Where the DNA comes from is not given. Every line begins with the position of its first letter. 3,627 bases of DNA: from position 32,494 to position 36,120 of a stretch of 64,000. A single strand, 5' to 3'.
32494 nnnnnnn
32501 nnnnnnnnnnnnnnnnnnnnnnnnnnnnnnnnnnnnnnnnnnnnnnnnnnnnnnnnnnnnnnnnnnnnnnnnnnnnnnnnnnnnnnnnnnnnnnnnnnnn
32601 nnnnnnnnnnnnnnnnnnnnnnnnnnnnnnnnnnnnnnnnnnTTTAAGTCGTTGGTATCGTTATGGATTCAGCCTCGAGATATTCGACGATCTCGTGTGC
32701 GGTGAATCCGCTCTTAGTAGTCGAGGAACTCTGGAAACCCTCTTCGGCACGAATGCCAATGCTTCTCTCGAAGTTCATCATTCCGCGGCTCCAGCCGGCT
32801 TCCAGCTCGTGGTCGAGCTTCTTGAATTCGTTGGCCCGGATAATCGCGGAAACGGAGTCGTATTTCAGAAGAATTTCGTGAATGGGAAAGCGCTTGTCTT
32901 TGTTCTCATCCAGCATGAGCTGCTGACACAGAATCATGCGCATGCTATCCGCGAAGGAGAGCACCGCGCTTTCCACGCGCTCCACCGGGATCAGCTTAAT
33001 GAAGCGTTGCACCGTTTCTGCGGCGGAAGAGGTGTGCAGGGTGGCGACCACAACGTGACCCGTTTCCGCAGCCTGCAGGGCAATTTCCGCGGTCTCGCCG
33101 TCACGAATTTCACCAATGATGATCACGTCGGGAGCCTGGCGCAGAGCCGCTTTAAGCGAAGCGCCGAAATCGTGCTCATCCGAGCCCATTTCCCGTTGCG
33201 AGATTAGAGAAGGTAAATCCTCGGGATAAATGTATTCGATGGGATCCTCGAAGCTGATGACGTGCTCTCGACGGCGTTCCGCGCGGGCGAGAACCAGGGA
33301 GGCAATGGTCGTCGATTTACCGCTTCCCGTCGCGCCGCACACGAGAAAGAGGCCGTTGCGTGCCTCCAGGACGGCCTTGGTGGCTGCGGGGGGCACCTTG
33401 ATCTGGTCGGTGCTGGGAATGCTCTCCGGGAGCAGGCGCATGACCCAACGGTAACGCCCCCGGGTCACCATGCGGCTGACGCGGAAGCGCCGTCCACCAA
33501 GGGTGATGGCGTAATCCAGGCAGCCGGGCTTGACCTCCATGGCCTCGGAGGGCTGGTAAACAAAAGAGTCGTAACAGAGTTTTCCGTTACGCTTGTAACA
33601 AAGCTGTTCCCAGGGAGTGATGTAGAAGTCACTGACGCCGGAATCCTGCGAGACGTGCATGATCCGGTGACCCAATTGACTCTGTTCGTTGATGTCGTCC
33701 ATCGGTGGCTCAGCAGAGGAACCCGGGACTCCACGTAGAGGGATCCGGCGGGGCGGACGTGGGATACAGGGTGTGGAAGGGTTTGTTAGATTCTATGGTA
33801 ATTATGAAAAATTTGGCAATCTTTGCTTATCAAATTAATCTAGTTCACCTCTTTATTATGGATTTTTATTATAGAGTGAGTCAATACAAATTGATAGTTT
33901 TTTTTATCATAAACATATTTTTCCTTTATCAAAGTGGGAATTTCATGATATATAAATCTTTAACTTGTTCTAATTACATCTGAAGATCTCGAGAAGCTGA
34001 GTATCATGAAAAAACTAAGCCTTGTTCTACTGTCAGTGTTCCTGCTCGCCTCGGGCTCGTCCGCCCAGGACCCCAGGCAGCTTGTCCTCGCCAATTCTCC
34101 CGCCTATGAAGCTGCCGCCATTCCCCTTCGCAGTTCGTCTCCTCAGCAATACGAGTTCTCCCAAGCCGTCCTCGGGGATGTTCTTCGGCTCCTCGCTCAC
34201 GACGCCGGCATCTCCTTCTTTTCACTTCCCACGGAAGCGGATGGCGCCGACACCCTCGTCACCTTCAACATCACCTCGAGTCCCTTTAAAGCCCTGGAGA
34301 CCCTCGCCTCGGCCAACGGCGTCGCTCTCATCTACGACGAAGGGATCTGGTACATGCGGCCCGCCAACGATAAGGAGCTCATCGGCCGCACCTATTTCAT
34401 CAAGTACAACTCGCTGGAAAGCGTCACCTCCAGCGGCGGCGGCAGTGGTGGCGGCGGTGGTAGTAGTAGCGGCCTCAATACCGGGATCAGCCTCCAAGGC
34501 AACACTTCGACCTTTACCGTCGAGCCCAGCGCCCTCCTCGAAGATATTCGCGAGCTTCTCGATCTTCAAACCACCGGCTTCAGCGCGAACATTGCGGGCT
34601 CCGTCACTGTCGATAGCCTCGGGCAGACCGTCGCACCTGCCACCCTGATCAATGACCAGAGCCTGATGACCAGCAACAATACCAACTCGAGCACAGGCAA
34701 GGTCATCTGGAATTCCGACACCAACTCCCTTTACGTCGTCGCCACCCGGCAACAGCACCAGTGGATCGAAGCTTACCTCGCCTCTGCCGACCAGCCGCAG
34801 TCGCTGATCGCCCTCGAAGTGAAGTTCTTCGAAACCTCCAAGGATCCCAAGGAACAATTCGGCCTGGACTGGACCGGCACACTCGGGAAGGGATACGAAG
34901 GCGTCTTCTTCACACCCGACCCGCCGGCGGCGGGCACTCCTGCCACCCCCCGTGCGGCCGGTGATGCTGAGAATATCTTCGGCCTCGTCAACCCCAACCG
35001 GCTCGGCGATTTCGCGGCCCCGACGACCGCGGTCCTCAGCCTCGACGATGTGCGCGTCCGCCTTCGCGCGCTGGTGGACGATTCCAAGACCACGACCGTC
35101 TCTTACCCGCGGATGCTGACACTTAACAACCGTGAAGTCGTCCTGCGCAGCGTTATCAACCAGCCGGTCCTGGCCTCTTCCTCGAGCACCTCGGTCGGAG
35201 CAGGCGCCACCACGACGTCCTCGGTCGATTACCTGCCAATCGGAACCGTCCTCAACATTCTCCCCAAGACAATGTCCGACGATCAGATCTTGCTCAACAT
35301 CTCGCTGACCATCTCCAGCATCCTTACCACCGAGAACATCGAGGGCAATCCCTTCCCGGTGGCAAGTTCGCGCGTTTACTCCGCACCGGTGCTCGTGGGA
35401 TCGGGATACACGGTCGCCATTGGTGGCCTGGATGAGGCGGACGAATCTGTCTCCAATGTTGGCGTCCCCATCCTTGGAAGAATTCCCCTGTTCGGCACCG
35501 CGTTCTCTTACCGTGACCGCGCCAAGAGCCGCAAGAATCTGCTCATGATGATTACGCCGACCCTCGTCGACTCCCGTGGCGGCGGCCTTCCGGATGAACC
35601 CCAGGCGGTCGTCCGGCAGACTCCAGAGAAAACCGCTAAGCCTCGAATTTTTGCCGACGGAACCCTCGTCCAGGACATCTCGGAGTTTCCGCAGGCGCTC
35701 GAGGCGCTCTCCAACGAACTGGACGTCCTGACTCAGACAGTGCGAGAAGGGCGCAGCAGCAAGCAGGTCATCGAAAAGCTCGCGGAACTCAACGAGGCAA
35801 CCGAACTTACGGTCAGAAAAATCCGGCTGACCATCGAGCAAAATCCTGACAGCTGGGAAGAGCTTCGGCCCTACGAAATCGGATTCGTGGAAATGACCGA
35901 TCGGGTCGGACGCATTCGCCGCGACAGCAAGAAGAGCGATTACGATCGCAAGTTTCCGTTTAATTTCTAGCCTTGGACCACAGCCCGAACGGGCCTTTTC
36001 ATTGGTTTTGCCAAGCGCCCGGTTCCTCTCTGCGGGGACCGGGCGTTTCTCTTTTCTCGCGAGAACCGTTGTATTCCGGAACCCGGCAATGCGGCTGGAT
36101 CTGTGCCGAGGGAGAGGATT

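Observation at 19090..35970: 18-gene type IV pilus / T2SS-like filament locus with hybrid content and non-canonical order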

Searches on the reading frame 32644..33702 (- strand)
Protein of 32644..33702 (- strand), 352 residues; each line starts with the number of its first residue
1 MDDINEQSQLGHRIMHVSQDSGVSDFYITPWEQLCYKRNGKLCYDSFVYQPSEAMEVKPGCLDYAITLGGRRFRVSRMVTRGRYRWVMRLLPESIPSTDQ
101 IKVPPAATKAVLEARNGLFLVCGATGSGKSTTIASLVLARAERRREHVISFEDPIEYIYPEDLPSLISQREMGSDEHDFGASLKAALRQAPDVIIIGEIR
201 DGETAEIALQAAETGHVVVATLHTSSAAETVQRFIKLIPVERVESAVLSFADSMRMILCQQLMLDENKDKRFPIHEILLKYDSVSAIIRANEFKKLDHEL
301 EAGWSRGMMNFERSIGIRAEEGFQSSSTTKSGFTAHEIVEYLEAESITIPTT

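Call 5: search_protein_families(library=pfam, max_evalue=0.1, proteins=[window:32644-33702:-])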
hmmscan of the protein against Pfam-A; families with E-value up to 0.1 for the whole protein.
window:32644-33702:- (352 aa): 18 families
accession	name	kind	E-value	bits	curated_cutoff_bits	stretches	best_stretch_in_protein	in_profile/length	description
PF00437.27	T2SSE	-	2.7e-43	148.5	24.9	1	72-264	93-279/370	Type II/IV secretion system protein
PF01580.24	FtsK_SpoIIIE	-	0.00018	21.5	24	1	117-141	40-64/221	FtsK/SpoIIIE family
PF13401.12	AAA_22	-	0.00071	20.3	27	1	116-198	5-92/130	AAA domain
PF13476.12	AAA_23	-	0.00095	20.3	27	1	112-139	15-42/201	AAA domain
PF25199.1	nSTAND_NTPase5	-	0.0015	18.8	34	1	115-157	40-82/145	Novel STAND NTPase 5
PF13555.12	AAA_29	-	0.0037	17.4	27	1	115-134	21-41/61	P-loop containing region of AAA domain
PF13671.12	AAA_33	-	0.006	17.3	27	1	118-212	1-92/143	AAA domain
PF13191.12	AAA_16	-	0.0078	17.2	32.6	1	110-173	18-85/167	AAA ATPase domain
PF20720.3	nSTAND3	-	0.011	15.9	27.2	1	115-153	16-53/155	Novel STAND NTPase 3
PF13481.12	AAA_25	-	0.02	14.9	27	1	115-144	32-59/195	AAA domain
PF01935.23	DUF87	-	0.026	15.1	23.2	1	119-141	26-48/220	Helicase HerA, central domain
PF13604.12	AAA_30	-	0.032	14.4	27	0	106-142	8-44/191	AAA domain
PF06414.18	Zeta_toxin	-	0.06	13.2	22.3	0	118-161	18-60/199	Zeta toxin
PF13245.12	AAA_19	-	0.064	13.9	25.1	0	109-144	3-39/134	AAA domain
PF00448.28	SRP54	-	0.069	13.2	22.7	0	119-149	4-34/196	SRP54-type protein, GTPase domain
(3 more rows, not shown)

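Call 14: search_protein_families(library=ncbifam, max_evalue=0.01, proteins=[window:32644-33702:-])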
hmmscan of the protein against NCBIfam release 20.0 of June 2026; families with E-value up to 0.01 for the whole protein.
window:32644-33702:- (352 aa): 21 families
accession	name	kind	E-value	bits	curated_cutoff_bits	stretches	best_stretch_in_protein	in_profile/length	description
TIGR01420.1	pilT_fam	subfamily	1.5e-79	267.7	319.1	1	60-322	66-327/343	PilT/PilU family type 4a pilus ATPase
TIGR02525.1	plasmid_TraJ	equivalog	2e-41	142.2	368.3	1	87-298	121-332/372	plasmid transfer ATPase TraJ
NF041000.1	ATPase_ComGA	equivalog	3.3e-39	134.5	300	1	58-242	67-250/267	competence type IV pilus ATPase ComGA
TIGR02533.1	type_II_gspE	equivalog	1.9e-36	125.8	630.25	1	67-263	187-379/486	type II secretion system ATPase GspE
NF007755.0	PRK10436.1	equivalog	5e-35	121.1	617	1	72-262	170-354/465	type II secretion system protein GspE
TIGR02538.1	type_IV_pilB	equivalog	1.5e-33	116.3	675.65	1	73-262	268-451/564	type IV-A pilus assembly ATPase PilB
TIGR02524.1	dot_icm_DotB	equivalog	5.9e-33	114.5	463.3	1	87-288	106-309/358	Dot/Icm type IV secretion system ATPase DotB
NF053534.1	T4PilAsmATPsTfpB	equivalog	5.5e-30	104.3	850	1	109-267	329-484/584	type IV pilus assembly ATPase TfpB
NF058587.1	archaellum_moto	equivalog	1e-22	80.6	550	1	112-267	272-421/527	archaellum flagellar ATPase motor FlaI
TIGR02788.1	VirB11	equivalog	1.1e-14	54.2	249.95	1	119-240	147-268/308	P-type DNA transfer ATPase VirB11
TIGR02782.1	TrbB_P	equivalog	5.2e-14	52.2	304.55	1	110-241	132-259/303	P-type conjugative transfer ATPase TrbB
NF010425.0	PRK13851.1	equivalog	1.2e-13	50.7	461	1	110-250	157-293/344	type IV secretion system protein VirB11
TIGR03819.1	heli_sec_ATPase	hypoth_equivalog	4.6e-13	49.1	373.15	1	109-237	172-300/340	TadA family conjugal transfer-associated ATPase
NF010469.0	PRK13894.1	subfamily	6.3e-12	45.5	508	1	108-241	143-271/320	conjugal transfer ATPase TrbB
NF010407.0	PRK13833.1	subfamily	6.7e-12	45.5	499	1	119-238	147-263/323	conjugal transfer protein TrbB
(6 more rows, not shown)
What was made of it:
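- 32644..33702 (-): PilT-family ATPase, 352 aa; the putative retraction motor. First gene of the operon, 1 bp before M. T2SSE 148 bits (call 5). pilT_fam 267.7 bits, cutoff 319.1 (call 14).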

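Call 53: search_solved_structures(query=window:32644-33702:-, max_evalue=1e-10)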
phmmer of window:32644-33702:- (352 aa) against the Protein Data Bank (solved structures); distinct sequences matched with E-value up to 1e-10: 27.
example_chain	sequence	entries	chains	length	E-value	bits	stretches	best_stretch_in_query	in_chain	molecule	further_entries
10my_A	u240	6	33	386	1.1e-49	172.5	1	63-315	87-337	PilT/PilU family type 4a pilus ATPase | Twitching motility protein PilT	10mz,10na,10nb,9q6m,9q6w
2gsz_A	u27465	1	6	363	5.4e-47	163.6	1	33-313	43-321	twitching motility protein PilT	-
2ewv_A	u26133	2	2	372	5.8e-47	163.5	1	33-313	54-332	twitching motility protein PilT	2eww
6ojx_A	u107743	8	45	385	9.7e-46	159.5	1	41-313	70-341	Twitching motility pilus retraction ATPase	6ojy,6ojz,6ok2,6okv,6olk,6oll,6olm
9n32_A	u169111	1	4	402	1.8e-45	158.6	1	64-315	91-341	PilU protein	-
5fl3_A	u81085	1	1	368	2.8e-45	158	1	61-334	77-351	PILI RETRACTION PROTEIN PILT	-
5zfq_A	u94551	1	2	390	7.5e-45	156.6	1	40-314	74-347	Twitching motility pilus retraction protein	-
3jvu_A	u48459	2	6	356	8.8e-42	146.5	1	69-315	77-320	Twitching mobility protein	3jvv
2eyu_A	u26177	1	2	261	4.7e-41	144.1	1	92-313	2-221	twitching motility protein PilT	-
6geb_A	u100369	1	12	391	3.8e-29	105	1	85-287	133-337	DotB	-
5it5_F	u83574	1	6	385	1.6e-26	96.4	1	74-257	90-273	ATP binding motif-containing protein PilF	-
5oiu_A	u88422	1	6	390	1.6e-26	96.3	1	74-257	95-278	Type IV pilus assembly protein PilF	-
6ejf_A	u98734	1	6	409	1.8e-26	96.1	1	74-257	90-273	Type IV pilus assembly protein PilF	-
6f8l_G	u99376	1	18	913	9.3e-26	93.8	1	74-256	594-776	Type IV pilus assembly protein PilF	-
5zfr_A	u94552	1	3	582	2.2e-25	92.6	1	72-247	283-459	Type IV pilus biogenesis ATPase PilB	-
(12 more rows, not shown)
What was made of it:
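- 32644..33702 (-): Best PDB matches are PilT/PilU at 172-146 bits, against PilB/GspE at about 90 bits (call 53).
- On T4aP: It is clearly nearest to solved PilT/PilU (call 53).
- The PilT-like protein matches solved PilT/PilU far better than PilB, GspE or DotB: 172 bits against 105 or less (call 53).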

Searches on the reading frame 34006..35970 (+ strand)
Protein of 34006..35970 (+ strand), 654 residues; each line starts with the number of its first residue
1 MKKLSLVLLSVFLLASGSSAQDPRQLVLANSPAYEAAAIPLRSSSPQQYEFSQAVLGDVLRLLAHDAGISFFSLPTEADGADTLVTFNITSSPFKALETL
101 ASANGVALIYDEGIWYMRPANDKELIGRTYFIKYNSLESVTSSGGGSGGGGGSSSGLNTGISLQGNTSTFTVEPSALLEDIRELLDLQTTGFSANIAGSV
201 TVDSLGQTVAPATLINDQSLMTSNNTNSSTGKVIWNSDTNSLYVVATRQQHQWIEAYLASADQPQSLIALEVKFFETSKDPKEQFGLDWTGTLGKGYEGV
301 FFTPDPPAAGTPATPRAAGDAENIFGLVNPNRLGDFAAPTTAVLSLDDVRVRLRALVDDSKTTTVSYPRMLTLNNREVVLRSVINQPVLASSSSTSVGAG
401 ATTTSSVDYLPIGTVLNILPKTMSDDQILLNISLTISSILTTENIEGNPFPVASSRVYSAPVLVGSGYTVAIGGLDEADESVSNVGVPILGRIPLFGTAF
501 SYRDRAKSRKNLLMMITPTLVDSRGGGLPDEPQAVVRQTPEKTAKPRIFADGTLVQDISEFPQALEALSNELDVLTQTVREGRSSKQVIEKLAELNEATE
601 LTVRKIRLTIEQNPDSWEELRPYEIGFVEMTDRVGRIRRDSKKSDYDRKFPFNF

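Call 5: search_protein_families(library=pfam, max_evalue=0.1, proteins=[window:34006-35970:+])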
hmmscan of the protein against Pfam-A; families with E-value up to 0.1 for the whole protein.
window:34006-35970:+ (654 aa): 2 families
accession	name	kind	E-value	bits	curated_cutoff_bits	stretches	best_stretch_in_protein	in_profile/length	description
PF00263.26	Secretin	-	1e-31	110.2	27.5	1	355-522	1-169/169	Bacterial type II and III secretion system protein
PF03958.22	Secretin_N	-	6.9e-05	23.4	28.2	1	175-266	12-68/69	Bacterial type II/III secretion system short domain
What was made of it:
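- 34006..35970 (+): Secretin, 654 aa. It has a signal peptide, one detectable N-domain, a secretin domain at residues 355-522, and a poorly conserved C-terminal tail of about 130 aa. Pfam Secretin 110 bits; Secretin_N 23 bits, below cutoff (call 5).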

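Call 14: search_protein_families(library=ncbifam, max_evalue=0.01, proteins=[window:34006-35970:+])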
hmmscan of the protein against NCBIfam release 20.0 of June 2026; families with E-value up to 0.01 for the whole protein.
window:34006-35970:+ (654 aa): 9 families
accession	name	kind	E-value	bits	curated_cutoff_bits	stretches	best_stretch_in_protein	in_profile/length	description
TIGR02517.1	type_II_gspD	equivalog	2.1e-38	132.2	351.35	1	193-524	263-593/600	type II secretion system secretin GspD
TIGR02515.1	IV_pilus_PilQ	subfamily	8e-31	107.5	284.35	1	219-521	123-427/428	type IV pilus secretin PilQ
TIGR02519.1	pilus_MshL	equivalog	5.3e-28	97.9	250.2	1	234-521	2-290/290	pilus (MSHA type) biogenesis protein MshL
TIGR02516.1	type_III_yscC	equivalog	2.4e-26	92.3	238.45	1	216-522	184-462/463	type III secretion system outer membrane ring subunit SctC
NF042912.1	Amuc_1098_fam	equivalog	1.4e-17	63.1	750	2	450-525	725-800/805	Amuc_1098 family type IV pilus outer membrane protein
NF010083.0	PRK13568.1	equivalog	1e-15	57.5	554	1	352-522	255-418/419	DNA uptake porin HofQ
TIGR02520.1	pilus_B_mal_scr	equivalog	1.2e-13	50.5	287.65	1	137-519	174-512/513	PilN family type IVB pilus formation outer membrane protein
NF011873.0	PRK15346.1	equivalog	6.3e-13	48.2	524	1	347-511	327-484/499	EscC/YscC/HrcC family type III secretion system outer membrane ring protein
NF007851.2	PRK10560.1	exception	4.9e-09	35.5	598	1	400-523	288-411/412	DNA uptake porin HofQ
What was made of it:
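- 34006..35970 (+): NCBIfam GspD 132, PilQ 107, MshL 98, Amuc_1098_fam 63, all below cutoff (call 14).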
